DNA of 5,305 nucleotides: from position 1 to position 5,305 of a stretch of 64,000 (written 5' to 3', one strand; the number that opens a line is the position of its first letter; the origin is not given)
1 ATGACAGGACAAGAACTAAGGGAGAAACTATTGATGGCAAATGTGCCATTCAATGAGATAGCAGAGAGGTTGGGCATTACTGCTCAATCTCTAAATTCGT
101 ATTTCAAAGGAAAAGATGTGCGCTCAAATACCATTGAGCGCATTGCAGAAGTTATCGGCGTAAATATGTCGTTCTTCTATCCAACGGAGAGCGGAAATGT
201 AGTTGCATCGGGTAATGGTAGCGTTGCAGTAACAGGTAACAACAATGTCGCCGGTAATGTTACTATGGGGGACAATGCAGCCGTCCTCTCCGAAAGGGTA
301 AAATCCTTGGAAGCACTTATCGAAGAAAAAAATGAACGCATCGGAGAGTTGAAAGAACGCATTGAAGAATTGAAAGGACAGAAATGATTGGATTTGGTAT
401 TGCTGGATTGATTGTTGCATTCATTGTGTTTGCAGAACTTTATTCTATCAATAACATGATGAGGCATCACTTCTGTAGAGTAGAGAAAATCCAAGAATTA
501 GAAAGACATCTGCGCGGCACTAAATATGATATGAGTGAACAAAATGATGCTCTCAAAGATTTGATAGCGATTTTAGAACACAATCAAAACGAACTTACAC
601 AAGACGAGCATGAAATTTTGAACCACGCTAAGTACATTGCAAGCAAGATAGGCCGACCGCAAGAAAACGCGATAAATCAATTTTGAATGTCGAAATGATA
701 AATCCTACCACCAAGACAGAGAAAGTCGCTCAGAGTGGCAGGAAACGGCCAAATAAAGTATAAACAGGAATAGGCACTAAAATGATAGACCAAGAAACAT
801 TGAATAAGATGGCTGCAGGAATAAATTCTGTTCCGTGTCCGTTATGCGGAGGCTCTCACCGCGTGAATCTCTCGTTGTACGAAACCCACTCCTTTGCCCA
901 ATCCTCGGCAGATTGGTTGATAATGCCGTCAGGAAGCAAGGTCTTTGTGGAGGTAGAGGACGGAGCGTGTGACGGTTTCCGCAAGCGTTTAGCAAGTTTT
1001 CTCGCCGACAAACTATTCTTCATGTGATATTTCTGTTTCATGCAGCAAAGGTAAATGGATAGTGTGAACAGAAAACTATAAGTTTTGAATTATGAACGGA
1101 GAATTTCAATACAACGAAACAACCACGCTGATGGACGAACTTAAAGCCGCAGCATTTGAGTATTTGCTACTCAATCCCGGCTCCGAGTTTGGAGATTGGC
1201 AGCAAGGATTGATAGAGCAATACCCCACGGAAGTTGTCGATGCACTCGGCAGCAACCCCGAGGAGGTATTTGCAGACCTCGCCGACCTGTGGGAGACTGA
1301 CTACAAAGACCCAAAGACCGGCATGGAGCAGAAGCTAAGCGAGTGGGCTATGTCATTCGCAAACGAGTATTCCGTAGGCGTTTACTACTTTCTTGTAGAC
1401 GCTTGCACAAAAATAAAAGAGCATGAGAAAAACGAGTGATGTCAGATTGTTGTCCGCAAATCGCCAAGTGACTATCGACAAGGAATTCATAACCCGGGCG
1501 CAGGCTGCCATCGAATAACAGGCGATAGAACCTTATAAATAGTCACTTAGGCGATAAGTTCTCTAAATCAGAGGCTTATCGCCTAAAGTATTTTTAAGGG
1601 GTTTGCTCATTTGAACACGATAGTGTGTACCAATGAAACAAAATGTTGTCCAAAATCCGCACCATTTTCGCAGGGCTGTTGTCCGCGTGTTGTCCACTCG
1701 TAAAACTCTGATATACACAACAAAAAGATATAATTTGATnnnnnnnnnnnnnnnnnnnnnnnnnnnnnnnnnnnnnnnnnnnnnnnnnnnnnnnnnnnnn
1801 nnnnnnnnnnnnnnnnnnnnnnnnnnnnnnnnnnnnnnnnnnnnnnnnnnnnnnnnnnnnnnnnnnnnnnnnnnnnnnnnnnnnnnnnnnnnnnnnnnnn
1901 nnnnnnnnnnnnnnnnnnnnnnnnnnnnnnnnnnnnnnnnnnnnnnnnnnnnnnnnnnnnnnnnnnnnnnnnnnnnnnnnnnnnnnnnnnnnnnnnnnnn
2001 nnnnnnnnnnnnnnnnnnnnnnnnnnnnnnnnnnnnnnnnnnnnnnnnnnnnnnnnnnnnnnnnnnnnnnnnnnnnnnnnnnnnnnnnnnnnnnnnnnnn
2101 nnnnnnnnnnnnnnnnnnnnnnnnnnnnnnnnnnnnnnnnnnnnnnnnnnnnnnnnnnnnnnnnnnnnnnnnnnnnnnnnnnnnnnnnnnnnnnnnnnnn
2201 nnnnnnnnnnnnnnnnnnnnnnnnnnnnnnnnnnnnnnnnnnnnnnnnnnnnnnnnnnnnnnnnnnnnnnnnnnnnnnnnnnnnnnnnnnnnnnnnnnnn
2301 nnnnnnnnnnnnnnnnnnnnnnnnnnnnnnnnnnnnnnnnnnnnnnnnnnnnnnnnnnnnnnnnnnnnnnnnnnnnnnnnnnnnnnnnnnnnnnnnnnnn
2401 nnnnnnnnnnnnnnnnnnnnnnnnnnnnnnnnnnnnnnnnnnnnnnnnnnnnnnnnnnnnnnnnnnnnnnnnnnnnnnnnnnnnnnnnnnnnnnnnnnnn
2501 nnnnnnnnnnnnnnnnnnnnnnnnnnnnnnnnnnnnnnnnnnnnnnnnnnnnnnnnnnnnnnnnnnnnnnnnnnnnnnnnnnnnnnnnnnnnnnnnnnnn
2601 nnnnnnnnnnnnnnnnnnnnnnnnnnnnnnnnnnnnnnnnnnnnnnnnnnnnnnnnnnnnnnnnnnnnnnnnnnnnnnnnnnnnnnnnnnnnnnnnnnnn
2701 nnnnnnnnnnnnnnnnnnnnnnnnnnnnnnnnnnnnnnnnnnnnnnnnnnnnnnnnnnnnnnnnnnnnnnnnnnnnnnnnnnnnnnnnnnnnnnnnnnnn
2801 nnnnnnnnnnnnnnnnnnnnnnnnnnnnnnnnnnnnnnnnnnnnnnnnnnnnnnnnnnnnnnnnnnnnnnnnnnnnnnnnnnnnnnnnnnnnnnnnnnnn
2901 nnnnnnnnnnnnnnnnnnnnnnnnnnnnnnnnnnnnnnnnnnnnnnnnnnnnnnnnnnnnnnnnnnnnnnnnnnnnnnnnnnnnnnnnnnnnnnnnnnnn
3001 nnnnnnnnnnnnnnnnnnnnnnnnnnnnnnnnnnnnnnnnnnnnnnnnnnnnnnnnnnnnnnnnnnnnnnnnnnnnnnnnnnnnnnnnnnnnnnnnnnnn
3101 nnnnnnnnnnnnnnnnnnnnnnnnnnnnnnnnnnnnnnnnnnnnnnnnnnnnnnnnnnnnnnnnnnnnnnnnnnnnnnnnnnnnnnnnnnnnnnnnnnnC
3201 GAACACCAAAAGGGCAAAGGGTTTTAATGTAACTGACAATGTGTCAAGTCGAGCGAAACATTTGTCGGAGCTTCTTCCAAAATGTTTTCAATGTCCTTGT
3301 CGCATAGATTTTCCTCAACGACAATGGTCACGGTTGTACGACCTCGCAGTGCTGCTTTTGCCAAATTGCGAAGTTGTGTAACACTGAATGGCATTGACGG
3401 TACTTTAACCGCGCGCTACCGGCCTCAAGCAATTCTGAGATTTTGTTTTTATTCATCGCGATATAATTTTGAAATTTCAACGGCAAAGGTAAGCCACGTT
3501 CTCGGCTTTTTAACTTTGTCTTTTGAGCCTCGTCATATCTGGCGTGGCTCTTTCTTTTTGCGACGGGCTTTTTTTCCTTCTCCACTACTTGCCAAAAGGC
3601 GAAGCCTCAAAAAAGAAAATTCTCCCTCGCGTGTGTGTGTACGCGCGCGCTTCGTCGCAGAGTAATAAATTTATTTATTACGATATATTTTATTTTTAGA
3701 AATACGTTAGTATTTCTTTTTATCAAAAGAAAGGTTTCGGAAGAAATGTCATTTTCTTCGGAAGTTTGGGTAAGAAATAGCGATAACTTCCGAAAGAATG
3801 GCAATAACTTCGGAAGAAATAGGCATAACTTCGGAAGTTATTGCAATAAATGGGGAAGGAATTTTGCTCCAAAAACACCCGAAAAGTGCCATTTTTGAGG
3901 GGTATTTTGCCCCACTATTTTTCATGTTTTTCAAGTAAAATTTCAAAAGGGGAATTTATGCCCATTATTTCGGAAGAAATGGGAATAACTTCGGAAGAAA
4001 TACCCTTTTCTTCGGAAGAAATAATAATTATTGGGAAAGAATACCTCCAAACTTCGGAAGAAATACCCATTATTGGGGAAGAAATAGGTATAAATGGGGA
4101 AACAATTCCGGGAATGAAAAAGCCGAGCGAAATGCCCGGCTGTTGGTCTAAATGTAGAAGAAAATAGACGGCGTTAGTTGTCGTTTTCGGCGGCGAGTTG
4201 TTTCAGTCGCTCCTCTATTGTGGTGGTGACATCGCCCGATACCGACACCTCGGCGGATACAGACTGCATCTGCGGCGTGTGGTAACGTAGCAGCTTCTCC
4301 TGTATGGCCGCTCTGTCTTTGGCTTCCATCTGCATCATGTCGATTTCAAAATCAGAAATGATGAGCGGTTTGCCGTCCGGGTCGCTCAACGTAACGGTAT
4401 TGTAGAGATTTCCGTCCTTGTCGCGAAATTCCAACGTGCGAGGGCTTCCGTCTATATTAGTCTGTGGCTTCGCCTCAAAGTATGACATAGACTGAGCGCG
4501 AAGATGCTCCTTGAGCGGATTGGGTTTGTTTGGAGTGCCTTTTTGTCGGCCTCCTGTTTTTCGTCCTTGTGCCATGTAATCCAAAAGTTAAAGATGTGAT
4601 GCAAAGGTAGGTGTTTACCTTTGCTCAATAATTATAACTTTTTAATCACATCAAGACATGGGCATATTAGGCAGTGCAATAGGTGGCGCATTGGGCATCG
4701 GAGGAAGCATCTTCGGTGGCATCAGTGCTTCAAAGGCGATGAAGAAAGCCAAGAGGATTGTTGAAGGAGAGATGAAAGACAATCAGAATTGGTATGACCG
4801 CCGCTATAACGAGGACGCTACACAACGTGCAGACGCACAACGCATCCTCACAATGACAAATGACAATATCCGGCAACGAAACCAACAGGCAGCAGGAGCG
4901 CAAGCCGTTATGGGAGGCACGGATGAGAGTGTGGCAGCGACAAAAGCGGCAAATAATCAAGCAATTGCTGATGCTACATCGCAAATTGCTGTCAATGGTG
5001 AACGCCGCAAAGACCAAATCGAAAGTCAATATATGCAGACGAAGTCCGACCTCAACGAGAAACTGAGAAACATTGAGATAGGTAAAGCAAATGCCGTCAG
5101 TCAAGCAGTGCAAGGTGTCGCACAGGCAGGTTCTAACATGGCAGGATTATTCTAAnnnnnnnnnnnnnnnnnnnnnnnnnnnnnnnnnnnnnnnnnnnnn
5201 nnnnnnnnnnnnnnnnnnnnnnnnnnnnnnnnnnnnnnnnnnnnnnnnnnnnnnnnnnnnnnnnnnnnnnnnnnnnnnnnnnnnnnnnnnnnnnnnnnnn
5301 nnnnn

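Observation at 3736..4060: Array of nine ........-centred repeats with a perfect 19-bp palindrome in the 940-bp non-coding gap after the integrase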

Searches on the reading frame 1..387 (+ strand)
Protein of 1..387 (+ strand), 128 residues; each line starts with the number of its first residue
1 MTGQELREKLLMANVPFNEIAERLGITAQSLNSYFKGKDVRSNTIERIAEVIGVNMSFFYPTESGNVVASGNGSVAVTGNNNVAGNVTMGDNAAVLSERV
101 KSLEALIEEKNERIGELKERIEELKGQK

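Call 10: search_protein_families(library=pfam, proteins=[window:1-387:+], max_evalue=0.01)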
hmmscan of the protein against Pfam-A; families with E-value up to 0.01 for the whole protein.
window:1-387:+ (128 aa): 6 families
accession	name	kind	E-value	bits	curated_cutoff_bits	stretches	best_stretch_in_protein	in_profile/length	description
PF01381.28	HTH_3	-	7.3e-07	29.6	23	1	6-58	4-54/55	Helix-turn-helix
PF00440.29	TetR_N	-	1.4e-05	25.2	24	1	13-39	15-41/47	Bacterial regulatory proteins, tetR family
PF13443.12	HTH_26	-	0.00036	21.2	22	1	9-56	5-54/63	Cro/C1-type HTH DNA-binding domain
PF13560.12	HTH_31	-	0.0017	19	27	1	13-54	13-56/64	Helix-turn-helix domain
PF12325.13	TMF_TATA_bd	-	0.0074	16.8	29.1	0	94-125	74-105/115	TATA element modulatory factor 1 TATA binding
PF10078.15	DUF2316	-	0.0097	16.6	26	0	2-40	11-49/89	Uncharacterized protein conserved in bacteria (DUF2316)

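Call 89: search_protein_families(library=phrogs, proteins=[window:1-387:+], max_evalue=0.01)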
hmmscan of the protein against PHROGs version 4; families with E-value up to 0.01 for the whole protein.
window:1-387:+ (128 aa): 13 families
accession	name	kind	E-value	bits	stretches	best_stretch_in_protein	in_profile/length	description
phrog_8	-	transcription regulation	6.1e-08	33.5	1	2-55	77-131/346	transcriptional regulator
phrog_2439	-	transcription regulation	7.9e-08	32.5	1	2-66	8-71/367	transcriptional regulator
phrog_2967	-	transcription regulation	7.7e-06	26.6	1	3-67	12-77/225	transcriptional regulator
phrog_17740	-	unknown function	0.0001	23.1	1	2-55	4-59/62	-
phrog_4583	-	transcription regulation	0.00011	23.2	1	5-63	14-73/81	transcriptional repressor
phrog_4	-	transcription regulation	0.00031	20.8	1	3-63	138-195/400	transcriptional repressor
phrog_2328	-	transcription regulation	0.001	19.9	1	7-60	21-75/128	transcriptional repressor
phrog_27605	-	transcription regulation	0.0018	19.2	1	13-85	14-84/127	transcriptional repressor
phrog_638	-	transcription regulation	0.0022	18.8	1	17-54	20-58/145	transcriptional regulator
phrog_4779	-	transcription regulation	0.0045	18.5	0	1-51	2-52/98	transcriptional regulator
phrog_26291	-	unknown function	0.0058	18.1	0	96-125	63-92/100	-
phrog_1468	-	transcription regulation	0.0094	16.5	0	4-57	10-63/67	transcriptional repressor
phrog_1124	-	transcription regulation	0.0097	16.5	0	6-51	9-58/177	transcriptional regulator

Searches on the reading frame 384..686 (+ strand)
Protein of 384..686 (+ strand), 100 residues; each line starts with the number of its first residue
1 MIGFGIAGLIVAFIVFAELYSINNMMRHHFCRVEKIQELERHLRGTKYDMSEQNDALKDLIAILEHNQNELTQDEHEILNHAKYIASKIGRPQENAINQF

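Call 10: search_protein_families(library=pfam, proteins=[window:384-686:+], max_evalue=0.01)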
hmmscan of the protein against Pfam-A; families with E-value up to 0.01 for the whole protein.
window:384-686:+ (100 aa): 2 families
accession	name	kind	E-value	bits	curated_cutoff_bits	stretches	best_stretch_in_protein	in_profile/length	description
PF10437.14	Lip_prot_lig_C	-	0.0093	16.3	24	0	30-61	37-68/85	Bacterial lipoate protein ligase C-terminus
PF09177.16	STX6_10_61_N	-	0.0096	16.9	29.4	0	33-86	36-89/99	Syntaxin 6/10/61, N-terminal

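Call 89: search_protein_families(library=phrogs, proteins=[window:384-686:+], max_evalue=0.01)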
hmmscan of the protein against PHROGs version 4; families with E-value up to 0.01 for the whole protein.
window:384-686:+ (100 aa): 0 families

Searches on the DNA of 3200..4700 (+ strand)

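Call 84: search_rna_families(source=window, start=3200, end=4700, threshold=evalue, max_evalue=1)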
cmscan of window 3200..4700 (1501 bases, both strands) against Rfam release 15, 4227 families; matches with E-value up to 1: 3.
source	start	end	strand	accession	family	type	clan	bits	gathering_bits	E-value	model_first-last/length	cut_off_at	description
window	3787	4018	+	RF04128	MIR8562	Gene; miRNA;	-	21.4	211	0.32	1-242/242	no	MIR8562 microRNA precursor family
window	3487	3564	+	RF00519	suhB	Gene; sRNA;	CL00108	18.3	41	0.77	1-77/77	no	Makes More Granules Regulator RNA (mmgR)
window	3495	3556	+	RF02871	ncS54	Gene; sRNA;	-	17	43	0.97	1-79/79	no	Burkholderia sRNA 54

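Call 97: search_dna_similar(query=window:3590-4170:+, collection=plasmids, mode=distant, max_evalue=0.01, max_rows=15)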
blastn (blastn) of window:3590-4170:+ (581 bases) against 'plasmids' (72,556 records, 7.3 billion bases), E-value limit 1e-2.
Records with a match: 1; places in all: 1; records where one place covers at least 80% of the query: 0.
Best place of each record, by identity: 90-95% 1.
By first word of the organism name: Parabacteroides 1.
By predicted mobility (MOB-suite, as given by PLSDB): non-mobilizable 1.
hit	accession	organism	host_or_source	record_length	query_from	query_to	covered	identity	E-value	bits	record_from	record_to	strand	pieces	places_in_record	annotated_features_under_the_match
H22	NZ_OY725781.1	Parabacteroides distasonis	-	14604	400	435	6%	94.4%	2e-5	57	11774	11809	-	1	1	DUF4373 domain-containing protein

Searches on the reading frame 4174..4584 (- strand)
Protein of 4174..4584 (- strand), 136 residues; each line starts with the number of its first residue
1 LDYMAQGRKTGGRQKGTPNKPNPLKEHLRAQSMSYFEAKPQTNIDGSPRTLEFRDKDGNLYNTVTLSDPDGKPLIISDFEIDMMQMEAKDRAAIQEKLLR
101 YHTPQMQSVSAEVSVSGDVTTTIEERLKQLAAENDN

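Call 10: search_protein_families(library=pfam, proteins=[window:4174-4584:-], max_evalue=0.01)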
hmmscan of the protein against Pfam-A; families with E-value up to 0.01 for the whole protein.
window:4174-4584:- (136 aa): 0 families

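Call 25: find_related_loci(query=window:4174-4584:-, collection=viral_contigs, flank=6000)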
Query window:4174-4584:- (136 aa) in viral_contigs; peptide patterns used: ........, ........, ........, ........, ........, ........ (x = any residue, [..] = any of these).
31 stretches matched a pattern; 16 encode a relative of the query (tblastn E <= 1e-3); 16 distinct loci.
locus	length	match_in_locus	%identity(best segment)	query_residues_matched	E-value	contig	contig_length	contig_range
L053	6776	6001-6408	99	1-136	2e-90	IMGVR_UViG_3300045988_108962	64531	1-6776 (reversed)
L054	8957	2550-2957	81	1-136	5e-76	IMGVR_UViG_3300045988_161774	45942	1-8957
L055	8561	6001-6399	81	4-136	1e-74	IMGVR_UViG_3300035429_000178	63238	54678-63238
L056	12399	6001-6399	82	4-136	1e-74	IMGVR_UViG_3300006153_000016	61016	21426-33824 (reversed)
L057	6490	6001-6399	80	4-136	3e-74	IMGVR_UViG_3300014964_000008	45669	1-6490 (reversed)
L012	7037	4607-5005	80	4-136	5e-74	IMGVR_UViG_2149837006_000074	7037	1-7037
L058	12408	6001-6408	79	1-136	6e-74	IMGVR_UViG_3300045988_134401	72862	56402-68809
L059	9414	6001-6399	78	4-136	2e-72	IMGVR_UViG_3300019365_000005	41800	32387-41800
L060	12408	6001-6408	74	1-136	5e-71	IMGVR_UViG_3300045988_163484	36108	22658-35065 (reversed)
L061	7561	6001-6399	77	3-136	8e-68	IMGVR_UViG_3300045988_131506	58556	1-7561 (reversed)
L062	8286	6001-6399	73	4-136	4e-67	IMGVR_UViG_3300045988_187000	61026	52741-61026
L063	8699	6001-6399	73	4-136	4e-67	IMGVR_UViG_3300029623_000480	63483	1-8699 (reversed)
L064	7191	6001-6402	65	3-136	9e-60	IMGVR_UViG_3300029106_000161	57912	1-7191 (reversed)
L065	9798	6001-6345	61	4-135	3e-44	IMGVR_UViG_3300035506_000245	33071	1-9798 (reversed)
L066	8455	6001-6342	57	4-135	3e-41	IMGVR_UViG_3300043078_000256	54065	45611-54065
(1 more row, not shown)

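Call 30: find_homologous_proteins(query=window:4174-4575:-, max_evalue=0.001)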
Query window:4174-4575:- (133 aa): 328 proteins with E <= 0.001 among 373 candidates; the best 120 are listed.
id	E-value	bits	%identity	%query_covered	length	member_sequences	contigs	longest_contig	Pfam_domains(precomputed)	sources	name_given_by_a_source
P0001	4.7e-81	287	100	100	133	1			-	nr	nr:MAG TPA: hypothetical protein [Caudoviricetes sp.]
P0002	1.8e-80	285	99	100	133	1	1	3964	-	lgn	-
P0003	2.6e-80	284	99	100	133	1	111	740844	-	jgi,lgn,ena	jgi:hypothetical protein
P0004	4.8e-80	284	98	100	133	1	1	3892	-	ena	-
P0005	6.6e-80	283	98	100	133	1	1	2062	-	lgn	-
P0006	6.6e-80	283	98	100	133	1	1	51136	-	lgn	-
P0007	8.9e-80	283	98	100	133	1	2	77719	-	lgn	-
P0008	9.9e-80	283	98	100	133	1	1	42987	-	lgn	-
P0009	1.2e-79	282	98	100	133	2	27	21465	-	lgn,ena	-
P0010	1.4e-79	282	98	100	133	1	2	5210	-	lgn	-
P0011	1.9e-79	282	98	100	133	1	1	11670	-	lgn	-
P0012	2.8e-79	281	98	100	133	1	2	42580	-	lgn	-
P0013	3.5e-79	281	98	100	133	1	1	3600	-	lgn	-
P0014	1.0e-78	279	97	100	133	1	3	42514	-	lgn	-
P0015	1.7e-78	279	97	100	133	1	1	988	-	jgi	-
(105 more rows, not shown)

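Call 89: search_protein_families(library=phrogs, proteins=[window:4174-4575:-], max_evalue=0.01)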
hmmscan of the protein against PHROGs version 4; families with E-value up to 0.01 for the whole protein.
window:4174-4575:- (133 aa): 0 families

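Call 90: search_solved_structures(query=window:4174-4575:-, max_evalue=5)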
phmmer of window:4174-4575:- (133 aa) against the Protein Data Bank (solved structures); distinct sequences matched with E-value up to 5: 6.
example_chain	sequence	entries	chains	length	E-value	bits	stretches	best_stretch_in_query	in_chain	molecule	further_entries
9w3g_G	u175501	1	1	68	0.15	15.6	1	14-60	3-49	Phage protein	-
8fje_A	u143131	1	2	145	0.18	15.4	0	74-101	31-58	E8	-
5of1_A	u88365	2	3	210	0.21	15.2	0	69-113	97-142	Spore coat-associated protein N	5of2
4rmb_A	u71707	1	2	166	0.22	15.1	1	40-117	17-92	Serine rich repeat protein-1 (Srr-1)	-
8aur_A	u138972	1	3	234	0.26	14.9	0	69-113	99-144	Major biofilm matrix component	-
4mbo_A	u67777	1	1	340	0.45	14.1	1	39-117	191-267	Serine-rich Repeat Adhesion Glycoprotein (Srr1)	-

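Call 98: predict_structure(alignment_id=A2)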
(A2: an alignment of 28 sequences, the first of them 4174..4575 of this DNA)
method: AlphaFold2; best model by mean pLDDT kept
length: 133 residues; sequences in the alignment: 28
mean_pLDDT: 70.9   pTM: 0.50
mean pLDDT of the five models: 70.9, 69.3, 69.0, 68.5, 68.1
residues with pLDDT >= 90: 10; 70-90: 68; 50-70: 29; < 50: 26
segments of 3 or more residues with pLDDT < 50: 1-5, 7-9, 103-117
pLDDT, mean of each block of 10 residues (from residue 1): 46 62 77 88 88 86 88 88 82 71 44 46 61 48
secondary structure, 60 per line:
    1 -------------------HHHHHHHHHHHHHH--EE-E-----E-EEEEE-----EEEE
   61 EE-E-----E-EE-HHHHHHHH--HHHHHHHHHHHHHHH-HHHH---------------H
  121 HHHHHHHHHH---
elements in order: H20-33 E47-51 E57-62 H75-82 H85-99 H101-104 H120-130

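Call 121: fold_search(model_id=the predicted structure, library=pdb)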
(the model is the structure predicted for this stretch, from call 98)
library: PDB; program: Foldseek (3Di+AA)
matches with E <= 10: 510; with E <= 0.001: 0
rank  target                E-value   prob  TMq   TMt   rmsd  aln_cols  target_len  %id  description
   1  2x5c_B                1.2e-01  0.20  0.20  0.23  12.0        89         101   19  Crystal structure of hypothetical protein ORF131 from Pyrobaculum Spherical Virus (released 2010-07-21)
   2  6ozq_B                4.8e-01  0.10  0.17  0.10  12.8       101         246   14  Crystal structure of Mus musculus (Mm) Endonuclease V (K155M) in complex with a 23mer RNA oligo containing an inosine  (released 2019-09-04)
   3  1r3f                  6.0e-01  0.08  0.13  0.08   7.8        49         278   12  Crystal Structure of tRNA Pseudouridine Synthase TruB and Its RNA Complex: RNA-protein Recognition Through a Combination (released 2003-11-04)
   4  5mni_D                6.4e-01  0.06  0.15  0.07  15.4       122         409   11  Escherichia coli AGPase mutant R130A apo form (released 2017-03-01)
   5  6ozq_A                7.3e-01  0.20  0.16  0.10   8.8        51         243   20  Crystal structure of Mus musculus (Mm) Endonuclease V (K155M) in complex with a 23mer RNA oligo containing an inosine  (released 2019-09-04)
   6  10ps                  9.0e-01  0.28  0.15  0.04   6.3        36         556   36  Crystal structure of SdrD A2-A3-B1-B2 domains from Staphylococcus aureus JH1 (released 2026-02-11)
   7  4b42_B                9.0e-01  0.13  0.14  0.08  11.1        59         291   14  Pseudomonas aeruginosa RmlA in complex with allosteric inhibitor (released 2012-10-31)
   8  7kmw_A                9.0e-01  0.06  0.19  0.13  19.3       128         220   15  Crystal structure of IspD from Mycobacterium paratuberculosis (released 2020-11-11)
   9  8oxj_A                9.0e-01  0.05  0.11  0.14  12.9        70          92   13  crystal structure of powdery mildews Blumeria graminis f. sp. hordei AVRA22 (released 2023-08-16)
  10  8ulg_A                9.0e-01  0.03  0.12  0.03  22.7       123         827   15  Cryo-EM structure of bovine phosphodiesterase 6 bound to IBMX (released 2024-01-17)
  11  8sx0_A                9.7e-01  0.09  0.13  0.17   9.0        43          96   23  Bordetella filamentous hemagglutinin (FhaB) C-terminal domain (released 2024-05-29)
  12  5mrm                  1.0e+00  0.04  0.17  0.12  19.6       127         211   12  Arabidopsis thaliana IspD in complex with Isoxazole (4) (released 2017-07-19)
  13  6ozl_B                1.1e+00  0.15  0.17  0.10  13.7        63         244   21  Crystal structure of Mus musculus (Mm) Endonuclease V in complex with a 23mer RNA oligo containing an inosine after a  (released 2019-09-04)
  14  4b42_D                1.1e+00  0.12  0.14  0.08  11.1        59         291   14  Pseudomonas aeruginosa RmlA in complex with allosteric inhibitor (released 2012-10-31)
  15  6ozo_A                1.2e+00  0.16  0.17  0.10   9.2        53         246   19  Crystal structure of Mus musculus (Mm) Endonuclease V in complex with a 23mer RNA oligo containing an inosine after a  (released 2019-09-04)
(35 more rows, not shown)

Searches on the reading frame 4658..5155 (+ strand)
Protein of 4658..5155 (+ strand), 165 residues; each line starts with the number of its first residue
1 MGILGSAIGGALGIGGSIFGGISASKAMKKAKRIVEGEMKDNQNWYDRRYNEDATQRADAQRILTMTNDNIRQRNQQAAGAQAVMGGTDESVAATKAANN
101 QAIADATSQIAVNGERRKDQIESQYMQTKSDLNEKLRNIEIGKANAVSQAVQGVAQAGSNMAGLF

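Call 10: search_protein_families(library=pfam, proteins=[window:4658-5155:+], max_evalue=0.01)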
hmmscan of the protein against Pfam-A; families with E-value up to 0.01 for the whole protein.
window:4658-5155:+ (165 aa): 1 family
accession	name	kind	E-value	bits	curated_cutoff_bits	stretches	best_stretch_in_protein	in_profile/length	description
PF24072.1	T7_gp14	-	0.001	19.5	27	1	6-160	5-164/187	T7 virus internal virion protein gp14 family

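Call 89: search_protein_families(library=phrogs, proteins=[window:4658-5155:+], max_evalue=0.01)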
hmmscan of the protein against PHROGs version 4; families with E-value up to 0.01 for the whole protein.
window:4658-5155:+ (165 aa): 2 families
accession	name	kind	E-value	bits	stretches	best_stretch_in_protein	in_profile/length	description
phrog_26964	-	unknown function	0.00049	21.6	1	2-63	21-79/93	-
phrog_1506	-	tail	0.0053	15.8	1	30-163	985-1106/1269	tail length tape measure protein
